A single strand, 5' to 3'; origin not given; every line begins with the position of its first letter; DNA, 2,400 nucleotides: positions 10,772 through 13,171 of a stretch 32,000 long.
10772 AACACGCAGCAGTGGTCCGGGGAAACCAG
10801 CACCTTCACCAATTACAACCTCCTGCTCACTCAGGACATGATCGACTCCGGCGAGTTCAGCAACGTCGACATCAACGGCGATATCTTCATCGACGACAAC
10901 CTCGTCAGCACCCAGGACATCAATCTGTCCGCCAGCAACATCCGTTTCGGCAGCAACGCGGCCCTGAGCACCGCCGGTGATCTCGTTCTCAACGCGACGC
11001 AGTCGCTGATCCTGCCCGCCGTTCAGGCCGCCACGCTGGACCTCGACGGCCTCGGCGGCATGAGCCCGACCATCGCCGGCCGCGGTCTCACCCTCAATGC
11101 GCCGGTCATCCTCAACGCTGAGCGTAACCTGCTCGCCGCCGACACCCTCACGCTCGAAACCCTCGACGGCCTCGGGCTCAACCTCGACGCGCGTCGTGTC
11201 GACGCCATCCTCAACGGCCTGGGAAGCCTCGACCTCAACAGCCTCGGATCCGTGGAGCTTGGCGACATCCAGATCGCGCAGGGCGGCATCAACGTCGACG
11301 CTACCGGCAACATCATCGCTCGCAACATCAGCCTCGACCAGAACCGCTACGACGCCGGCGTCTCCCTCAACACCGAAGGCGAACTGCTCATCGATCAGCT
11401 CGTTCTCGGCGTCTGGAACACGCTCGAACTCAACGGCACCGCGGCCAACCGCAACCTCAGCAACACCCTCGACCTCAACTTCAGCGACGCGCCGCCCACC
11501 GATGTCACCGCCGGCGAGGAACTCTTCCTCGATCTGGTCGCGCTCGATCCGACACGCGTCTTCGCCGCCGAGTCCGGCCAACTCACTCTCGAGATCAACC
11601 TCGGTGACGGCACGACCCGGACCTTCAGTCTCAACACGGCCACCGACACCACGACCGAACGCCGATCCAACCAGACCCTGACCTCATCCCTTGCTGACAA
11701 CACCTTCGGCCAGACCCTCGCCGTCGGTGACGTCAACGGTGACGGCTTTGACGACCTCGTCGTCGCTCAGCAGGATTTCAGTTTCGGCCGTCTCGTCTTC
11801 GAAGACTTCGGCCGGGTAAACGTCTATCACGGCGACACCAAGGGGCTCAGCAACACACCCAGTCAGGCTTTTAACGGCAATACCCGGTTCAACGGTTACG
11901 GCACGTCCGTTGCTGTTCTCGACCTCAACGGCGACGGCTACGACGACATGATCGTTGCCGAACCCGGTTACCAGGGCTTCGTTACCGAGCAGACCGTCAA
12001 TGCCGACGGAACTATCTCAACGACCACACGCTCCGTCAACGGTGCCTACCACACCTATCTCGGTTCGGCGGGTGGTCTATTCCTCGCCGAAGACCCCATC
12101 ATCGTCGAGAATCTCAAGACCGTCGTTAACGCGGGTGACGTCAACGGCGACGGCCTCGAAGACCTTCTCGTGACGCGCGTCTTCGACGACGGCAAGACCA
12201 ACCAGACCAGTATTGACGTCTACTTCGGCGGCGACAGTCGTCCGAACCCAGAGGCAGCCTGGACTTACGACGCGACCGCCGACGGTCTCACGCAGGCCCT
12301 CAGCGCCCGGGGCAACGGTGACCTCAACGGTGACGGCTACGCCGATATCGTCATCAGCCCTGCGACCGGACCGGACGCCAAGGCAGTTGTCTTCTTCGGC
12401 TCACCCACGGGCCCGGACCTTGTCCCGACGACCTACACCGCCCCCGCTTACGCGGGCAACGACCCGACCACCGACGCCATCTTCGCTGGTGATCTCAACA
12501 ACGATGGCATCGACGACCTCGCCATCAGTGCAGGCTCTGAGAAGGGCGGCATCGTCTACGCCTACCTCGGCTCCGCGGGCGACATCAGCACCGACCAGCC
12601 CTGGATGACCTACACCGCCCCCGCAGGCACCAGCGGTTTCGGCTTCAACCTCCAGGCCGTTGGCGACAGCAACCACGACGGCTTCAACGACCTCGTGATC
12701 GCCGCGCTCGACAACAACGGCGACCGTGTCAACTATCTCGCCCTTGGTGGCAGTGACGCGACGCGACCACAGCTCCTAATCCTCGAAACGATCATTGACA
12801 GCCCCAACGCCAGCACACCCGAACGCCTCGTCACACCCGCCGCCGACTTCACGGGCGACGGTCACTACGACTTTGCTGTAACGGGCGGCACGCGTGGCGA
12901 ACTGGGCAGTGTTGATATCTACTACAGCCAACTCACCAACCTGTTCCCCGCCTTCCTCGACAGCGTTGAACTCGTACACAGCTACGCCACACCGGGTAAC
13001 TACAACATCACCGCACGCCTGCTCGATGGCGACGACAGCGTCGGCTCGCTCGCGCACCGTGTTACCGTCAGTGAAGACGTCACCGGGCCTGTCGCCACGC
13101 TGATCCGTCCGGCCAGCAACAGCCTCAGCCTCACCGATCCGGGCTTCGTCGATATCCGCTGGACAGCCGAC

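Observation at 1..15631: Giant (>15.6 kb, 5'-truncated) cysteine-free, hyper-acidic mosaic surface protein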

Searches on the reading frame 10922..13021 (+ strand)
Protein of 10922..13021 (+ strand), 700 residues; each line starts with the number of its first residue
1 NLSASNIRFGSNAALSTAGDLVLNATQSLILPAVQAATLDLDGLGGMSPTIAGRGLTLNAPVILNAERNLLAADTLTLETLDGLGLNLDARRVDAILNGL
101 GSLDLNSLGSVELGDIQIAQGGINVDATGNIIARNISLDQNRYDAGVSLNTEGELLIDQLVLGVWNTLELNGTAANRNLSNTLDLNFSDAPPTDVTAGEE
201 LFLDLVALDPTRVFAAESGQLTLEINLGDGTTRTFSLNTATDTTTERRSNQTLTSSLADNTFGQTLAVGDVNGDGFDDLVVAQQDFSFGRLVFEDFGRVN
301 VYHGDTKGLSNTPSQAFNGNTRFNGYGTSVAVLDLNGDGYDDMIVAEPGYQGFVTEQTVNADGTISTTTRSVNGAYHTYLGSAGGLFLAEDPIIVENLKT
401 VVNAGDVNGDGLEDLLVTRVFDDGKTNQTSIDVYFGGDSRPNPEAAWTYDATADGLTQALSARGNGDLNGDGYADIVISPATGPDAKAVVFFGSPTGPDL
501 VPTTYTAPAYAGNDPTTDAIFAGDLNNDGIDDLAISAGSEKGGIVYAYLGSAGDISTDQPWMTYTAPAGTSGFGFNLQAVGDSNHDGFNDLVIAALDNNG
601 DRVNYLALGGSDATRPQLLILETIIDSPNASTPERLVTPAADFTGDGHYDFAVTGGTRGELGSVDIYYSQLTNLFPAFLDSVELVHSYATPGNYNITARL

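Call 9: search_protein_families(library=pfam, proteins=[window:10922-13021:+], max_evalue=5)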
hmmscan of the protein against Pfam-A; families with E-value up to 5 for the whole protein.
window:10922-13021:+ (700 aa): 6 families
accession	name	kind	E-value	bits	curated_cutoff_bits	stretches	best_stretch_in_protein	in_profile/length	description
PF01839.29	FG-GAP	-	2.3e-32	110.8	22.1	7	327-354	2-34/37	FG-GAP repeat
PF13517.12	FG-GAP_3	-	1.2e-20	74.3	26.9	5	270-345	1-61/61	FG-GAP-like repeat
PF23727.1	Beta-prop_FAM234A_B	-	0.05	12.6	26.4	0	241-285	105-150/467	FAM234A/B beta-propeller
PF14779.12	BBS1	-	0.11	12.4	27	0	260-288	13-41/254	Ciliary BBSome complex subunit 1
PF25301.1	CUT_C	-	0.13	12.5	30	1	320-352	49-81/125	Cuticlin C-terminal domain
PF21955.1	CarG-like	-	0.92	10.1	28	1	398-424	1-27/144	Carbapenem resistance protein CarG-like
